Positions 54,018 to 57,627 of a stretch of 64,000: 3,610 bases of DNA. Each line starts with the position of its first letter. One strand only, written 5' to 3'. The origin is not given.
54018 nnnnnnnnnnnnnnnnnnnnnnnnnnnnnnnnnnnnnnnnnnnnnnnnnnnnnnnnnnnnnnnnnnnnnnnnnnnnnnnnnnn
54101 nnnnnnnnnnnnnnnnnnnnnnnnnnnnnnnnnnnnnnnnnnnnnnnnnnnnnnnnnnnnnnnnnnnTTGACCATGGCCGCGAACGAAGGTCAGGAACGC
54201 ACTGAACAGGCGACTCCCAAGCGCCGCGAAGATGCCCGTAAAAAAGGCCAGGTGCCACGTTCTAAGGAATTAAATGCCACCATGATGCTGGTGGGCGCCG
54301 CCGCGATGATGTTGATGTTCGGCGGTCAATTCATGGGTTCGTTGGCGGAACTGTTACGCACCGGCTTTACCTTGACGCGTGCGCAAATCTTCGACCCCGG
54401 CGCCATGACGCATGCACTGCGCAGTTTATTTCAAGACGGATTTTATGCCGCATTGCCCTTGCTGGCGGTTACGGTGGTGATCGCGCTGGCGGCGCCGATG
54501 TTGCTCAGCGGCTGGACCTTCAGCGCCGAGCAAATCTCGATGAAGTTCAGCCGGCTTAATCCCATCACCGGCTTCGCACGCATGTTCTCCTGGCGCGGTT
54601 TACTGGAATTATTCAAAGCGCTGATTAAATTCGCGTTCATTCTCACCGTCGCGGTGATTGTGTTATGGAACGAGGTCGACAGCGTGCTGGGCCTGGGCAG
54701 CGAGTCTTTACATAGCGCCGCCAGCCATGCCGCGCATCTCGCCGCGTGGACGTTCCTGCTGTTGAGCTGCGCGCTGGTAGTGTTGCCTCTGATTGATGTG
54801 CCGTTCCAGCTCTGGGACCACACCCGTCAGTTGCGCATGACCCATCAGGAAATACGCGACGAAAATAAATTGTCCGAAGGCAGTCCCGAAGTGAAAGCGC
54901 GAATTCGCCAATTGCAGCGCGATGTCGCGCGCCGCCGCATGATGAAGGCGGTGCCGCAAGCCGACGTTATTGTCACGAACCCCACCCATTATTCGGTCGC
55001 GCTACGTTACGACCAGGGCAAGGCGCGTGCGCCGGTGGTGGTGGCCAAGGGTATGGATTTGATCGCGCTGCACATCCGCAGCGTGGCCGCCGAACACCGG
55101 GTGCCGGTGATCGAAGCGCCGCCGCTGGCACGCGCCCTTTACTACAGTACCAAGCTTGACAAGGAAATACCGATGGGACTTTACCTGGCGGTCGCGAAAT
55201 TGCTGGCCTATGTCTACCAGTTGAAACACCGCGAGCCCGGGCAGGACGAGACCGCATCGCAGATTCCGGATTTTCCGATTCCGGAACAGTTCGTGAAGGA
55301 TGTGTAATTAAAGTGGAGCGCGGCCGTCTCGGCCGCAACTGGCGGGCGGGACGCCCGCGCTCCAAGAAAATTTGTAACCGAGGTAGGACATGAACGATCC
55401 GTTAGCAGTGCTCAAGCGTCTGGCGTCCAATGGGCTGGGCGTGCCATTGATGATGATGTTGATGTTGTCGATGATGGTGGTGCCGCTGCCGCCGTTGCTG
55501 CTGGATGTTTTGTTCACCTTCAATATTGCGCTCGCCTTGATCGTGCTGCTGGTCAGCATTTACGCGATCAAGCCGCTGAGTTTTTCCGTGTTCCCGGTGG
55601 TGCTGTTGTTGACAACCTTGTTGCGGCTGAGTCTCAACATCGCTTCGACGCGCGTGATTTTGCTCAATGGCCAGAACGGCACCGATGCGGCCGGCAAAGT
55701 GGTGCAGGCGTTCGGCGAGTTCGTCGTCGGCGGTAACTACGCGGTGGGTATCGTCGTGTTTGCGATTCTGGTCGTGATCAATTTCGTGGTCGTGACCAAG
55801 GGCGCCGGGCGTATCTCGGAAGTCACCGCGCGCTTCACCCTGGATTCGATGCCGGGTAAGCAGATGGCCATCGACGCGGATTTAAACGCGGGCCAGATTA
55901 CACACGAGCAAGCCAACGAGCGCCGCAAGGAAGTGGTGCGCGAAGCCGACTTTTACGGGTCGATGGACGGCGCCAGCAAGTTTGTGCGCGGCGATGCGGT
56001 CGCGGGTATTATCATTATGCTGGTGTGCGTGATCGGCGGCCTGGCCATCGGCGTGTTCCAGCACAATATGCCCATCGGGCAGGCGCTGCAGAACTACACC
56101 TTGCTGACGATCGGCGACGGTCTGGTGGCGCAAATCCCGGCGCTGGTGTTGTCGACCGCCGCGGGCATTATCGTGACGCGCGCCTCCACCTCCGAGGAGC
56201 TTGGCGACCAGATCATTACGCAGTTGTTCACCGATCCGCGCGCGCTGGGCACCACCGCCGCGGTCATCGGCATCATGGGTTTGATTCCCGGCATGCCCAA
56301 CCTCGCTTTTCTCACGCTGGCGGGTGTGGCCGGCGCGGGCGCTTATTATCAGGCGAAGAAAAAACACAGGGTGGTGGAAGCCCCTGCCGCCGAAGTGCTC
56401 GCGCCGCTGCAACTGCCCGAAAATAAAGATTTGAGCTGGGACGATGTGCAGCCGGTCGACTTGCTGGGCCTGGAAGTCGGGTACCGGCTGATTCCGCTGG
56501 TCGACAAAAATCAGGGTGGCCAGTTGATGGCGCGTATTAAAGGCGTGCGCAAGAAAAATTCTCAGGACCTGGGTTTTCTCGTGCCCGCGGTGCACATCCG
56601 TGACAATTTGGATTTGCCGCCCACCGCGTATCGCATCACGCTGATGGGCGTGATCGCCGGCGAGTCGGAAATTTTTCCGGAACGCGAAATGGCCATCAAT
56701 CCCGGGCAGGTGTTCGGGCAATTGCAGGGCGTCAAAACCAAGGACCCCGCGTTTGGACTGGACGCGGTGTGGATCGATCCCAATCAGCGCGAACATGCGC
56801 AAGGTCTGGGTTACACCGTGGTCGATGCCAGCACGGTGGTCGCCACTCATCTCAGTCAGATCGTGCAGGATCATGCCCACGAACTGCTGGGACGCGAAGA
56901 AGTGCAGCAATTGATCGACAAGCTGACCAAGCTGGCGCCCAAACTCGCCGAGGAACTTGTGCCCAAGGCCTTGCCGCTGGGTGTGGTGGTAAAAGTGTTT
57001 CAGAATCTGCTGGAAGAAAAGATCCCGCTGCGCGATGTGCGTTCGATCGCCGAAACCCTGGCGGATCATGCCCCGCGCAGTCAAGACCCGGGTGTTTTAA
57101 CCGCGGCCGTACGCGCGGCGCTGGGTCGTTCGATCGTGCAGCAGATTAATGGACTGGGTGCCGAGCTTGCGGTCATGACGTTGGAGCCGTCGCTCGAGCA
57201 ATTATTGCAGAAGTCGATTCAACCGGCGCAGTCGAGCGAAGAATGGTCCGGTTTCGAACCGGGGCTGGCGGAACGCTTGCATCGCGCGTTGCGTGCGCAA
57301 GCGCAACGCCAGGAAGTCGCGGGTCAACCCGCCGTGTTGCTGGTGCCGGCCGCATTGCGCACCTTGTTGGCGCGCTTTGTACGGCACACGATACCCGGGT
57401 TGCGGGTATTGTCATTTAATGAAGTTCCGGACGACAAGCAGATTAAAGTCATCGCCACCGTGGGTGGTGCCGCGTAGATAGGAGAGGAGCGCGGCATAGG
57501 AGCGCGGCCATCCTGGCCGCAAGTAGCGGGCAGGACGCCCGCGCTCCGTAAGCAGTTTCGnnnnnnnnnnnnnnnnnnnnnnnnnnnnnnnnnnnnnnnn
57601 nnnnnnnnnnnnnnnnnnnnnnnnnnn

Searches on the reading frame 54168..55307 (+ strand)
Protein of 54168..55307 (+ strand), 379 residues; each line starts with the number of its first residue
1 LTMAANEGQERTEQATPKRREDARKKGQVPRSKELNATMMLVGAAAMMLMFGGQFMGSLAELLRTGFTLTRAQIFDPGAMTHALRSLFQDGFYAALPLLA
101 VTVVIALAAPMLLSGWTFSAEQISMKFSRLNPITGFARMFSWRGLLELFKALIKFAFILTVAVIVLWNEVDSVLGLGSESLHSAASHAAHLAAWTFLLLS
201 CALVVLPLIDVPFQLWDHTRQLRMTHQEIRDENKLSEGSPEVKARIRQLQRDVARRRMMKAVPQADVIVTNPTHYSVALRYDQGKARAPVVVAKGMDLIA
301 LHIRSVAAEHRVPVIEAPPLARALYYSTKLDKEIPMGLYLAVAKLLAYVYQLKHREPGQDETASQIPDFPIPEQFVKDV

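Call 28: search_protein_families(library=pfam, proteins=[window:54168-55307:+], max_evalue=0.00001)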
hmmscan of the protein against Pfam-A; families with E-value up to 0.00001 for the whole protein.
window:54168-55307:+ (379 aa): 1 family
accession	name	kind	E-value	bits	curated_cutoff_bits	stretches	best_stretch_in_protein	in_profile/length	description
PF01312.24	Bac_export_2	-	2.2e-130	435.2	24.4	1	9-349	1-335/335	FlhB HrpN YscU SpaS Family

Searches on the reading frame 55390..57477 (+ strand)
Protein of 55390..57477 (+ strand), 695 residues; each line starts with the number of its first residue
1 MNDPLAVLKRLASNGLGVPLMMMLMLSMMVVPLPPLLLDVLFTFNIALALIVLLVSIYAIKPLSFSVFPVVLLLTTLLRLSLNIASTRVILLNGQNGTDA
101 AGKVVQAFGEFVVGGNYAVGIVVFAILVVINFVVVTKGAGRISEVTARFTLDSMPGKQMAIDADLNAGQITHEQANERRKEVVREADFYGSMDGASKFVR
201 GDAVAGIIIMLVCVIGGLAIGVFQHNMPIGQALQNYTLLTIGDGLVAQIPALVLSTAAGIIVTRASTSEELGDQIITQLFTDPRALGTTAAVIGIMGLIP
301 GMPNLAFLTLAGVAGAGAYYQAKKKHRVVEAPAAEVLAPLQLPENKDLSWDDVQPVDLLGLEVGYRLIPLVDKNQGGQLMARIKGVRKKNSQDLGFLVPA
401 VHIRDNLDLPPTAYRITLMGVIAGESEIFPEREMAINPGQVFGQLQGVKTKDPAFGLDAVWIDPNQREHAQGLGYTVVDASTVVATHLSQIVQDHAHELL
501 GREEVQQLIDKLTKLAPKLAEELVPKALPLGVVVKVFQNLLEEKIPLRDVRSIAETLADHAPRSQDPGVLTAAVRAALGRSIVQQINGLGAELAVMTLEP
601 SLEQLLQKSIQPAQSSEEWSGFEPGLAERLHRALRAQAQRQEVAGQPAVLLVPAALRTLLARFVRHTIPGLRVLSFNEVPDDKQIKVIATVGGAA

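Call 28: search_protein_families(library=pfam, proteins=[window:55390-57477:+], max_evalue=0.00001)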
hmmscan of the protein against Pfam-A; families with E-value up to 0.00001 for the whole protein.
window:55390-57477:+ (695 aa): 1 family
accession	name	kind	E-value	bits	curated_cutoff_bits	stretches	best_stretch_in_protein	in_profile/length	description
PF00771.25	FHIPEP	-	1.2e-268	893.4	29.1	1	26-683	2-656/657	FHIPEP family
